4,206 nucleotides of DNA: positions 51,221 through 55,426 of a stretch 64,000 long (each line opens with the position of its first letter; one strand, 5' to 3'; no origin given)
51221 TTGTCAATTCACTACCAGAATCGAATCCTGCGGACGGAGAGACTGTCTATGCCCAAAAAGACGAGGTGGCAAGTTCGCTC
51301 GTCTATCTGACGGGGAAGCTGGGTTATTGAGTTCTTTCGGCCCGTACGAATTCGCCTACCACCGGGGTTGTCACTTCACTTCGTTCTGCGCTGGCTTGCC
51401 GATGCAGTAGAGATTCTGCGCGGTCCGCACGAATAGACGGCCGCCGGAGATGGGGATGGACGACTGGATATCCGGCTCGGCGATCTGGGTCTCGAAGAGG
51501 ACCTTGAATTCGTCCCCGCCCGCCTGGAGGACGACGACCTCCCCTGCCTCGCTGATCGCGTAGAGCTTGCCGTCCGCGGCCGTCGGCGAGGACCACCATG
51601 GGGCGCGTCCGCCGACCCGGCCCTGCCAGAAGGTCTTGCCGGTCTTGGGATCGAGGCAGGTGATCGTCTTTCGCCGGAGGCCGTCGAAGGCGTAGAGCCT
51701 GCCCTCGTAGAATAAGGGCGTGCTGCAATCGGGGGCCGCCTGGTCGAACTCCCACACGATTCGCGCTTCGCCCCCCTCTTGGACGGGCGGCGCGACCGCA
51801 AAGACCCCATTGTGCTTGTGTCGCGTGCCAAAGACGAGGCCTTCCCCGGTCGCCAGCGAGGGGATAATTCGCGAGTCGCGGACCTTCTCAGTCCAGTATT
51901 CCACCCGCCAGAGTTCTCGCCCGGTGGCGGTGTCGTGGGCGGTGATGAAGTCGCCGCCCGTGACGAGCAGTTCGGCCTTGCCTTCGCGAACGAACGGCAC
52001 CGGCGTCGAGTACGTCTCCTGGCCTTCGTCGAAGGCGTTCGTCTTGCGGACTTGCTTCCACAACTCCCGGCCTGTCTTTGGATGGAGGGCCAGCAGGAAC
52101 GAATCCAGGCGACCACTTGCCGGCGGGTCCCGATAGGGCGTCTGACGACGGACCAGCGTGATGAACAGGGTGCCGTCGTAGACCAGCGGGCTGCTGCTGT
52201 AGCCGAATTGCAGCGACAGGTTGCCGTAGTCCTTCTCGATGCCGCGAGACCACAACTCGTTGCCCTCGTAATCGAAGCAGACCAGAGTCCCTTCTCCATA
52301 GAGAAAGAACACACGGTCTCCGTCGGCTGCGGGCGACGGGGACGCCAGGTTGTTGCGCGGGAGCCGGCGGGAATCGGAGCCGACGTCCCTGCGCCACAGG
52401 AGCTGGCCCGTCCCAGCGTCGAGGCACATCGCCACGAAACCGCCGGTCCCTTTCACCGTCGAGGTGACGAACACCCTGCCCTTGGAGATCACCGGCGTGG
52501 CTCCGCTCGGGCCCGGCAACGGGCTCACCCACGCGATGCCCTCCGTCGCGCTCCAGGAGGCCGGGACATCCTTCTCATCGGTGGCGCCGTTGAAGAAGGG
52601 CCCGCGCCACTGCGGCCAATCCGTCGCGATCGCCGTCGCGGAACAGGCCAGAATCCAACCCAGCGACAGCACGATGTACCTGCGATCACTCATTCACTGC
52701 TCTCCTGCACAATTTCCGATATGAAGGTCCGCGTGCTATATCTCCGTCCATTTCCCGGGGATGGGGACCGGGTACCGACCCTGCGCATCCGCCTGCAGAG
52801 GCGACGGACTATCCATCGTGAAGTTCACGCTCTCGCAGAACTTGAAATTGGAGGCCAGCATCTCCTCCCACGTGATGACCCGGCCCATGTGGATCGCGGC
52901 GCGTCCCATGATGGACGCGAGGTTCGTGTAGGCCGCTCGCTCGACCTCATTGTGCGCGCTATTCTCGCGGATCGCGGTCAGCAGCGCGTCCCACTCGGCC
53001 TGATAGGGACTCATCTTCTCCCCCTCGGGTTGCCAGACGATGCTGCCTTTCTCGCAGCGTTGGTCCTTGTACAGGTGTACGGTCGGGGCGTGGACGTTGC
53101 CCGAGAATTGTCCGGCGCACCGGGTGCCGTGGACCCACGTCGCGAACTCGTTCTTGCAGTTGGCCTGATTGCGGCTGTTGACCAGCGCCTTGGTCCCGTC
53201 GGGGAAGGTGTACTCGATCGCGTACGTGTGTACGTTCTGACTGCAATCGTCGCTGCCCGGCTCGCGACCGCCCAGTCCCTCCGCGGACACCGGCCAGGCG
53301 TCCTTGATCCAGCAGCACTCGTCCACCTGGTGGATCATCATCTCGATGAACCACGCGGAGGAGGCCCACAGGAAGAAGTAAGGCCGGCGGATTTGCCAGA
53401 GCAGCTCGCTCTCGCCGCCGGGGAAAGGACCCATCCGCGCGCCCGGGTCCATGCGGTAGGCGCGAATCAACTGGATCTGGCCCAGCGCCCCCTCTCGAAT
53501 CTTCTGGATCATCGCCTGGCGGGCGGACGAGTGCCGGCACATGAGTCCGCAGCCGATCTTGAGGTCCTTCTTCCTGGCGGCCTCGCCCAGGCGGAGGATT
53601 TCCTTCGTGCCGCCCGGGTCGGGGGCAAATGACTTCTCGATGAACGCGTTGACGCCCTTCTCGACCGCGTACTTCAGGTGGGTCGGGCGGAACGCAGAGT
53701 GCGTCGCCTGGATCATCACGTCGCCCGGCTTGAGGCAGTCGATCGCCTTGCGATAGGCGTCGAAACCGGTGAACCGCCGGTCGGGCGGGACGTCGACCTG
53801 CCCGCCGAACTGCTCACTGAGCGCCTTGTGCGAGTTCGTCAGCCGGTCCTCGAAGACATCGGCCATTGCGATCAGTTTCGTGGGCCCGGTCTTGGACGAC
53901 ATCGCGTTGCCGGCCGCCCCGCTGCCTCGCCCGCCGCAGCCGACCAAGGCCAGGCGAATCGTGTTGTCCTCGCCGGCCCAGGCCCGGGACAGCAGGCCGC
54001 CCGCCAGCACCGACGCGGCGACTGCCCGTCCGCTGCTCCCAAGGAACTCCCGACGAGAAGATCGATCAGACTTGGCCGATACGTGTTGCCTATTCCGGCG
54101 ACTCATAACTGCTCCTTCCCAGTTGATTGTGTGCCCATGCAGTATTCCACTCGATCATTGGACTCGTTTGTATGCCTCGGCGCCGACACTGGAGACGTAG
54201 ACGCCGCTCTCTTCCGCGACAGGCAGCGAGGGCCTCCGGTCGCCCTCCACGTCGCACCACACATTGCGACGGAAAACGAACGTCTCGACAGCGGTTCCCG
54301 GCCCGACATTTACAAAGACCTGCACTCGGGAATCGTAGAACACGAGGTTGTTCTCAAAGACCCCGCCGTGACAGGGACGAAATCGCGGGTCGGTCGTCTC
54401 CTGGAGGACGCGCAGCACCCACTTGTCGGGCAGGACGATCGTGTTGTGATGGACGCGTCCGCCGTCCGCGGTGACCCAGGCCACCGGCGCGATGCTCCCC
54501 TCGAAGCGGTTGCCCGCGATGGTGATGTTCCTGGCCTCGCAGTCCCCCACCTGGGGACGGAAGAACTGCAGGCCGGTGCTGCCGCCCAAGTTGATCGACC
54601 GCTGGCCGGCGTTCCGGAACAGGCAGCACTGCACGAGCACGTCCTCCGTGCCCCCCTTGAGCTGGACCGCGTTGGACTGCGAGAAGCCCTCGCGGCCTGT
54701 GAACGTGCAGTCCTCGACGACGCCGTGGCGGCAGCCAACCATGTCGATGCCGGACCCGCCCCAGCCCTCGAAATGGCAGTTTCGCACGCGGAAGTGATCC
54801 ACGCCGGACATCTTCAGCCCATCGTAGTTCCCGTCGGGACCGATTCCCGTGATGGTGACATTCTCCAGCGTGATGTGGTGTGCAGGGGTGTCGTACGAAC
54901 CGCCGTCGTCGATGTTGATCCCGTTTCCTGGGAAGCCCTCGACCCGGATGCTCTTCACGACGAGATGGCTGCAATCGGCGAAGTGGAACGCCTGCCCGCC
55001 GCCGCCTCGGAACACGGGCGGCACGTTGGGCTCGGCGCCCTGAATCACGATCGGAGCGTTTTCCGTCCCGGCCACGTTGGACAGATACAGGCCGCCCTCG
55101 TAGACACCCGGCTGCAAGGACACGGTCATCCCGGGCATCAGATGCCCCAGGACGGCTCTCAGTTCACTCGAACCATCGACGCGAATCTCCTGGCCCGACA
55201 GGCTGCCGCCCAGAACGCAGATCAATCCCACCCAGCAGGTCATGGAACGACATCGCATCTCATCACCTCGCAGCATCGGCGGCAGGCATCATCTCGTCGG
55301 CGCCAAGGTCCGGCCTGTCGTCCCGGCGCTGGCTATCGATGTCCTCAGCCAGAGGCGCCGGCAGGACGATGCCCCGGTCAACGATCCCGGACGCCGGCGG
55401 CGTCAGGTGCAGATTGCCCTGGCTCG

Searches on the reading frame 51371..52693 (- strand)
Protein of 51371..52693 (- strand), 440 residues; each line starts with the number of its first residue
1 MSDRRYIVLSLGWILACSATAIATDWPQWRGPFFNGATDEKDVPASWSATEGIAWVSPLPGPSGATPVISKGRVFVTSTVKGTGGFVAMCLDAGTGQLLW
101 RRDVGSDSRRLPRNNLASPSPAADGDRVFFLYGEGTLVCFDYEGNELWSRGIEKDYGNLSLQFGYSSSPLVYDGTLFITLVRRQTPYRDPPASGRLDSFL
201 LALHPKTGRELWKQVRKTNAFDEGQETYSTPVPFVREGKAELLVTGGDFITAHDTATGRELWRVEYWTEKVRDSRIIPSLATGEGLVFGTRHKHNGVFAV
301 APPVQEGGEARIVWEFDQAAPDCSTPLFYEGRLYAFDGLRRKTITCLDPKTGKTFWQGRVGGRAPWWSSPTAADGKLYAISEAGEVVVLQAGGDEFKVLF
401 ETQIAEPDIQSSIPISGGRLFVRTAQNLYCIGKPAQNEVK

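Call 50: search_protein_families(library=pfam, proteins=[window:51371-52693:-], max_evalue=0.001)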
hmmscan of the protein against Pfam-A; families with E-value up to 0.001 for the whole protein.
window:51371-52693:- (440 aa): 3 families
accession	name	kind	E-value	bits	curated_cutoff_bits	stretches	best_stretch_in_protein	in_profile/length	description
PF13360.13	PQQ_2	-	2.6e-26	93.2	27.6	2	201-431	6-222/233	Outer membrane protein assembly factor BamB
PF13570.13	Beta-prop_ACSF4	-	2.3e-09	37.5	133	1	196-404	69-253/329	Beta-alanine-activating enzyme, beta-propeller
PF01011.28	PQQ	-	1.5e-08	34.3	26.7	0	323-358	50-83/595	Glucose/ethanol/alcohol dehydrogenase, beta-propeller domain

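Call 51: search_protein_families(library=padloc, proteins=[window:51371-52693:-], max_evalue=0.001)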
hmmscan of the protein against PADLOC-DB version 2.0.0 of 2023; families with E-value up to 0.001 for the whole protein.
window:51371-52693:- (440 aa): 0 families

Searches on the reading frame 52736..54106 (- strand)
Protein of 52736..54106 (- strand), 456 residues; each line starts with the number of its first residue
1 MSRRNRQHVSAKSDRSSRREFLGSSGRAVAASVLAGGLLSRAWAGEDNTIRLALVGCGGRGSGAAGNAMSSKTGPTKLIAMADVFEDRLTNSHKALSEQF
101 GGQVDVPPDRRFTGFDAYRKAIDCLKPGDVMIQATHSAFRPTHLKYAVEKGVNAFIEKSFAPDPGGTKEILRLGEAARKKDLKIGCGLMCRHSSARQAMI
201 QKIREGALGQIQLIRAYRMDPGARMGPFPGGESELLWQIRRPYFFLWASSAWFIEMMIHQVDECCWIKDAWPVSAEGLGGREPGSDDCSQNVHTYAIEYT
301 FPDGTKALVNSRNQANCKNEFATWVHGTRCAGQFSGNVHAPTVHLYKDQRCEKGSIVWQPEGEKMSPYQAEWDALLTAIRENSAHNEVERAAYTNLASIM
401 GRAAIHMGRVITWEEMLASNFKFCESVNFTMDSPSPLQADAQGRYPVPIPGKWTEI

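Call 50: search_protein_families(library=pfam, proteins=[window:52736-54106:-], max_evalue=0.001)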
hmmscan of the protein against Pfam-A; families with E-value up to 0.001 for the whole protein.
window:52736-54106:- (456 aa): 1 family
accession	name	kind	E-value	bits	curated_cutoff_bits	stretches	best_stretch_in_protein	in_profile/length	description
PF22725.1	GFO_IDH_MocA_C3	-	0.00019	21.9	27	1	198-329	3-120/124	GFO/IDH/MocA C-terminal domain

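Call 51: search_protein_families(library=padloc, proteins=[window:52736-54106:-], max_evalue=0.001)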
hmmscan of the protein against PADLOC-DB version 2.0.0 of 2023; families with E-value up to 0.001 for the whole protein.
window:52736-54106:- (456 aa): 0 families

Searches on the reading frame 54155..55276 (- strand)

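Call 50: search_protein_families(library=pfam, proteins=[window:54155-55276:-], max_evalue=0.001)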
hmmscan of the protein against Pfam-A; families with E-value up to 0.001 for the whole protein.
window:54155-55276:- (373 aa): 2 families
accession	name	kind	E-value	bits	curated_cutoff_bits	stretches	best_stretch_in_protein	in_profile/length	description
PF13229.12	Beta_helix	-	1.2e-13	51.5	25.9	1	97-255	3-146/158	Right handed beta helix region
PF16318.11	DUF4957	-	4.7e-05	23.7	30.8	1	78-193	18-135/142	Domain of unknown function (DUF4957)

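Call 84: search_protein_families(library=padloc, proteins=[window:54155-55276:-], max_evalue=0.00001)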
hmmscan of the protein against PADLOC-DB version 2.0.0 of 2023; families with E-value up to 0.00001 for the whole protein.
window:54155-55276:- (373 aa): 0 families
